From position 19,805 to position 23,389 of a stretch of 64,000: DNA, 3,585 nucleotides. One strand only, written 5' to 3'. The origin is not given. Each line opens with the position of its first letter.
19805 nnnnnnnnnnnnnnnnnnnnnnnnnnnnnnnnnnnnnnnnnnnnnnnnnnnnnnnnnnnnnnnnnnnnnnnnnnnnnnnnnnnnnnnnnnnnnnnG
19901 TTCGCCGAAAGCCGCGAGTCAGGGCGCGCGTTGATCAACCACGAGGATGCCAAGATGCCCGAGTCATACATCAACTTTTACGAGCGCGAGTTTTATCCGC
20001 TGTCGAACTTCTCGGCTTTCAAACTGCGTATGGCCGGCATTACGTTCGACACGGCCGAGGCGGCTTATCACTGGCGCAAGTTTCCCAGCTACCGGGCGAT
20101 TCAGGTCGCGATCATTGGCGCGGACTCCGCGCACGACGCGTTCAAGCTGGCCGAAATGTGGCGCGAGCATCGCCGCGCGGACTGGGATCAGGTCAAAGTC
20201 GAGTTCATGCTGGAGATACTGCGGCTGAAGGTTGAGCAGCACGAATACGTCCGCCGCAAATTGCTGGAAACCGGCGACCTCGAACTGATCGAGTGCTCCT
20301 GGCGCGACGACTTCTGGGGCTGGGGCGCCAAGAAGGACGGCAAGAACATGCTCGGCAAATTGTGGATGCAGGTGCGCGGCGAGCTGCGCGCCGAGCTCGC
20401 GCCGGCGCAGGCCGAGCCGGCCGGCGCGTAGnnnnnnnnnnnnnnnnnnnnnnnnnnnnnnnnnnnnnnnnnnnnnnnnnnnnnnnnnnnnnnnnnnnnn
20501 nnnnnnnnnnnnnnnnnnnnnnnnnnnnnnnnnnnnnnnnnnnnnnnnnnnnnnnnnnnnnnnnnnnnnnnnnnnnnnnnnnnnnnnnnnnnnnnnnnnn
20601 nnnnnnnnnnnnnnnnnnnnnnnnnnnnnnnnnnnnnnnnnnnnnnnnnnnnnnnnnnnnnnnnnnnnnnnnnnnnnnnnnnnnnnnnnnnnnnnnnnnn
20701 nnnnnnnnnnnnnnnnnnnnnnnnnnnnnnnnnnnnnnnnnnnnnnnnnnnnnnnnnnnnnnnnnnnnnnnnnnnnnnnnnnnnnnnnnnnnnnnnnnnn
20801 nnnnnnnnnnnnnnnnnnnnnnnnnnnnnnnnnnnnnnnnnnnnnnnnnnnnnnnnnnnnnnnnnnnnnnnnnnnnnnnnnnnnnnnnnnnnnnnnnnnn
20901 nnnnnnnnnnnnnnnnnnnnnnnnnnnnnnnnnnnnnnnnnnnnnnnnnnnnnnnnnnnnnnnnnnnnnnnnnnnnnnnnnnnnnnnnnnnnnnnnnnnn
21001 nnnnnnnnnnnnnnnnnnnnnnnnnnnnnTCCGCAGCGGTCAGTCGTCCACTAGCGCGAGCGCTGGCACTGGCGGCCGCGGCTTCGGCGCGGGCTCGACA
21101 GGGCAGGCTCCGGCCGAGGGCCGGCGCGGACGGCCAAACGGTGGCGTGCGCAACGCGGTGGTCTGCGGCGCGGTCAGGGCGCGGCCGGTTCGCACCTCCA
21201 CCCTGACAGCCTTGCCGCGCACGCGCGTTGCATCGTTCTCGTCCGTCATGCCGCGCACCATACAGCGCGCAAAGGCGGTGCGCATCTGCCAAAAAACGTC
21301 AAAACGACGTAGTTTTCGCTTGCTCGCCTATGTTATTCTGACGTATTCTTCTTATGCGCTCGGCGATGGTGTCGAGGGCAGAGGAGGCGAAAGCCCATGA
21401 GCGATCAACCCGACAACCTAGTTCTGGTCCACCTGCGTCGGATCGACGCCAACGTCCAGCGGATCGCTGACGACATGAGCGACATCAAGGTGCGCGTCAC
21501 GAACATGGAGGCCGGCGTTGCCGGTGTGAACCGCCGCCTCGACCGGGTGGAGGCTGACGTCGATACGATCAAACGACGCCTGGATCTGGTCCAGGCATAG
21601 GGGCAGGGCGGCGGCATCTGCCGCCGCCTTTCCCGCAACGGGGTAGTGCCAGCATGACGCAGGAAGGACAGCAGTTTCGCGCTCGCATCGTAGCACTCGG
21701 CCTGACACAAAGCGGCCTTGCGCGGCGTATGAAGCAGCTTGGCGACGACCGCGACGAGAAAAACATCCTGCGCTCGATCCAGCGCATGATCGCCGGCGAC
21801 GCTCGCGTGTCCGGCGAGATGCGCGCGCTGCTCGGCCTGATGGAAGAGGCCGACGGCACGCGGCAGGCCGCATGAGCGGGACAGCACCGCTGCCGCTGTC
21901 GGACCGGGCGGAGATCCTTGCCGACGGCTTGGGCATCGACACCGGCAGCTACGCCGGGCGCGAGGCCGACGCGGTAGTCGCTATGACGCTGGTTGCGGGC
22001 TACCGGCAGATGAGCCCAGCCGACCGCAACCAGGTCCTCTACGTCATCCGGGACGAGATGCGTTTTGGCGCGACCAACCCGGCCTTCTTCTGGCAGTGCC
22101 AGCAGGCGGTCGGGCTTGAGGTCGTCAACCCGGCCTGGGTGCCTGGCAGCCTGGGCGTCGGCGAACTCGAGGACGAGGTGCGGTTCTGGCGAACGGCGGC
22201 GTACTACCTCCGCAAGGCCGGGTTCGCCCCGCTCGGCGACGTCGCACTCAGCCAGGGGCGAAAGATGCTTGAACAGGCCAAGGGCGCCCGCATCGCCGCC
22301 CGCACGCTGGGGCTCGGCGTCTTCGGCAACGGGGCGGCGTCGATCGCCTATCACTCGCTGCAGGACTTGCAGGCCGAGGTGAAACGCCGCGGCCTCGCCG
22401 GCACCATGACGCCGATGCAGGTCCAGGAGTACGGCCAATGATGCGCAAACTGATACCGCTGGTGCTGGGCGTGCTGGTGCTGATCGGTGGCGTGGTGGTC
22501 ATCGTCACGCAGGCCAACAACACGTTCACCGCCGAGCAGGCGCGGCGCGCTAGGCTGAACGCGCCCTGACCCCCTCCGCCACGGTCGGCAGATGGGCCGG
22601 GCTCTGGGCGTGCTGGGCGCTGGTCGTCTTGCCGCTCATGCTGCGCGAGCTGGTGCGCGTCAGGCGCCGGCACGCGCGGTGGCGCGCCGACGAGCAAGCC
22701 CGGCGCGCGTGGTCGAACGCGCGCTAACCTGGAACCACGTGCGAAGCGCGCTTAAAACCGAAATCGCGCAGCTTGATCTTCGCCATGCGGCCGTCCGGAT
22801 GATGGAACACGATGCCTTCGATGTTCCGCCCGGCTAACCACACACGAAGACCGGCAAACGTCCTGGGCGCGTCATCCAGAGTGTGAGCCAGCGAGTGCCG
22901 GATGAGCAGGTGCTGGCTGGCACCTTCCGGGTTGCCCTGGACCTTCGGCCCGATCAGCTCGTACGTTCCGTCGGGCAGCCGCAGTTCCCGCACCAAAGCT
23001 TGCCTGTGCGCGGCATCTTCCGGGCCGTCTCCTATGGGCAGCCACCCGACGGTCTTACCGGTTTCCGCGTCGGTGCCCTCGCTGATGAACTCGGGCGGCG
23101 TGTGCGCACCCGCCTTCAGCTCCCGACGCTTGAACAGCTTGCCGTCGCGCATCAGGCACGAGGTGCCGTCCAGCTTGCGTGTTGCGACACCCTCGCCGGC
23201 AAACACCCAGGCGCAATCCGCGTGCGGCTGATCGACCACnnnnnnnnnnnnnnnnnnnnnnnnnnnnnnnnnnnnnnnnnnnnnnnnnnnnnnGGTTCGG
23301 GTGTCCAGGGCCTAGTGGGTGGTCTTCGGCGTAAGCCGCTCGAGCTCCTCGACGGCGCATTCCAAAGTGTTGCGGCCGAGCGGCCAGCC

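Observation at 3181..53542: Bulged GC stem-loop 'leader box' fixed 17-24 nt upstream of at least 15 start codons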

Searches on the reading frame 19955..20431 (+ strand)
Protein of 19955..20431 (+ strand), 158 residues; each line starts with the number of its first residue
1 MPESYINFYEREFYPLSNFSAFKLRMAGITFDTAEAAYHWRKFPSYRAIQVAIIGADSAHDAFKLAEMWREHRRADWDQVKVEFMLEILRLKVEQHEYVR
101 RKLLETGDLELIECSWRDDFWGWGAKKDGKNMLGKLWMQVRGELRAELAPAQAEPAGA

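Call 91: search_protein_families(library=pfam, proteins=[window:19955-20431:+], max_evalue=0.01)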
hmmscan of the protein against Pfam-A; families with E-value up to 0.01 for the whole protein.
window:19955-20431:+ (158 aa): 1 family
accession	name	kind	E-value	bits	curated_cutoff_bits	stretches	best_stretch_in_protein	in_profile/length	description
PF08719.17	NADAR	-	2.5e-29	103.1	35.1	1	8-145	2-163/163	NADAR domain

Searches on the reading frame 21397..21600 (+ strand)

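Call 91: search_protein_families(library=pfam, proteins=[window:21397-21600:+], max_evalue=0.01)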
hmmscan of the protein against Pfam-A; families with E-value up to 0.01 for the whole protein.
window:21397-21600:+ (67 aa): 1 family
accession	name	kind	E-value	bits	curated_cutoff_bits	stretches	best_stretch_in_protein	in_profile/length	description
PF23991.1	DUF7310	-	8.4e-05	23.4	40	1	14-66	26-78/83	Coiled-coil region of unknown function (DUF7310)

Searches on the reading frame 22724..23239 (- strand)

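Call 91: search_protein_families(library=pfam, proteins=[window:22724-23239:-], max_evalue=0.01)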
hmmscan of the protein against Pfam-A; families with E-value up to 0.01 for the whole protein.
window:22724-23239:- (171 aa): 1 family
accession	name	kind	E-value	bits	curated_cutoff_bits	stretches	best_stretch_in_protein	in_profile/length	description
PF17720.7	RLIG1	-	1.7e-07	30.9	25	1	88-163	189-272/324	RNA ligase 1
